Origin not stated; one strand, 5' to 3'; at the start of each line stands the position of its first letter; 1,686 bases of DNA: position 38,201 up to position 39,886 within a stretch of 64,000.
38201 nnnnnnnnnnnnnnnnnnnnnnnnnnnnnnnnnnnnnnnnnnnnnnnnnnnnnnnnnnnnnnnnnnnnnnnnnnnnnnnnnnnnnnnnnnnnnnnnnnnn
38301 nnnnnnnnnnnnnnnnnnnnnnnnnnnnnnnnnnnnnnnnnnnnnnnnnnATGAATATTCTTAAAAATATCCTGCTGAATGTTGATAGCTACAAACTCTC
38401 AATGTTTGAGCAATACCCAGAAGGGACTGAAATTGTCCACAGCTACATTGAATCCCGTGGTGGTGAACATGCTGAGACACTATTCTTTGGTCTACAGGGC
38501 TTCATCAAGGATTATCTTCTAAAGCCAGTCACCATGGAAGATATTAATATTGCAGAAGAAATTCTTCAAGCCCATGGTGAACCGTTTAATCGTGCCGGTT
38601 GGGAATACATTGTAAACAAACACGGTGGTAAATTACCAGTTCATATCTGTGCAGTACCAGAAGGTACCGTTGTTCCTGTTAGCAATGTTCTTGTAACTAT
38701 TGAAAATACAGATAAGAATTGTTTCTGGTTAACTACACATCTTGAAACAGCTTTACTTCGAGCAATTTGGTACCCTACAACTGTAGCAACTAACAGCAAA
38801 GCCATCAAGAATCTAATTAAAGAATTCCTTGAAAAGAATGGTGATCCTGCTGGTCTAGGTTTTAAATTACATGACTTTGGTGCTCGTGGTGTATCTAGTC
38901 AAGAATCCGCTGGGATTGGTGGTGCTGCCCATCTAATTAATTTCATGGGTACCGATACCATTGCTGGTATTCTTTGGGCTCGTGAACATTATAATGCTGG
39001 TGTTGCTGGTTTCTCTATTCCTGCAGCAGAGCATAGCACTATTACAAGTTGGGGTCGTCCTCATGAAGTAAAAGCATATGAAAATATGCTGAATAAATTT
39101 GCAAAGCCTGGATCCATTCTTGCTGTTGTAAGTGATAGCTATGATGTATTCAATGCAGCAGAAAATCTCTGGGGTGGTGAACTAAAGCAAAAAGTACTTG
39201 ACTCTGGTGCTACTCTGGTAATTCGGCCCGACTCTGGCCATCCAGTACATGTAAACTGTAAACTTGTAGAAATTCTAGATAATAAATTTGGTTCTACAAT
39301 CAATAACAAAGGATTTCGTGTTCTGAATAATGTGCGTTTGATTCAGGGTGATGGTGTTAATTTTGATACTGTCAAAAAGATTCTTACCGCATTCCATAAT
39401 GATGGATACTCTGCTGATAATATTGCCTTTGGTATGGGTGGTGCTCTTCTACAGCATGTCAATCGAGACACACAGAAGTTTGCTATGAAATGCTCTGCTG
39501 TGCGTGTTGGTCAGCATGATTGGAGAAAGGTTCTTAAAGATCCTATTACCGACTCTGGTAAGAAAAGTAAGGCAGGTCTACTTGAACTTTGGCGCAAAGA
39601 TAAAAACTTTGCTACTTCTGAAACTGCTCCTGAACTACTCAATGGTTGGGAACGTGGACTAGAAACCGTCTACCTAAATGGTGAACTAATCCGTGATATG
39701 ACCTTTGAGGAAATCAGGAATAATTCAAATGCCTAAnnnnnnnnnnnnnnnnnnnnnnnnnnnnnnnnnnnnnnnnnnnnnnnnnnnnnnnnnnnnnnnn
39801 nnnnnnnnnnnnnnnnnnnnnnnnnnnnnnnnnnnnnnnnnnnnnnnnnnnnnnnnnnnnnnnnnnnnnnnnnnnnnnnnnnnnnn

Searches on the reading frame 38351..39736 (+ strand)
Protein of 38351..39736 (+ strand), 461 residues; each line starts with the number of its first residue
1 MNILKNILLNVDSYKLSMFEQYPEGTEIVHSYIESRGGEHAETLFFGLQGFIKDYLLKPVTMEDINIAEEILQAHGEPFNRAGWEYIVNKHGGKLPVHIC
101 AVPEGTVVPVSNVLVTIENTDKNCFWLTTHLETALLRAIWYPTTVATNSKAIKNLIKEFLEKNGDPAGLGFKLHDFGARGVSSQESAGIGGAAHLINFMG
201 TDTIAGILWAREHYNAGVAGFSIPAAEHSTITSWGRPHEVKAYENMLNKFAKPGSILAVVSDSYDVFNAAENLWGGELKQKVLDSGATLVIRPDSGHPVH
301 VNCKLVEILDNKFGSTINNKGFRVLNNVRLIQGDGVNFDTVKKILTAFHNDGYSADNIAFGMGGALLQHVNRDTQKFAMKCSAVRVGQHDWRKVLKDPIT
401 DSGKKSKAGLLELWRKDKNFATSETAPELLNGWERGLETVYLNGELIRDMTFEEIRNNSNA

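Call 10: search_protein_families(library=phrogs, proteins=[window:38351-39736:+], max_evalue=0.00001)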
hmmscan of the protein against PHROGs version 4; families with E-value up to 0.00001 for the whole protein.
window:38351-39736:+ (461 aa): 4 families
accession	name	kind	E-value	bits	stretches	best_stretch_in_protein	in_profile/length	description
phrog_448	-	other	1.4e-157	526.6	1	2-460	10-494/500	nicotinamide phosphoribosyl transferase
phrog_16547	-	other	4.7e-63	214.2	1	3-289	6-315/315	nicotinamide phosphoribosyl transferase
phrog_15800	-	other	5.9e-35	122.3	2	306-458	160-317/322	nicotinamide phosphoribosyl transferase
phrog_12872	-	other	3.1e-18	66.8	2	309-457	382-534/547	nicotinamide phosphoribosyl transferase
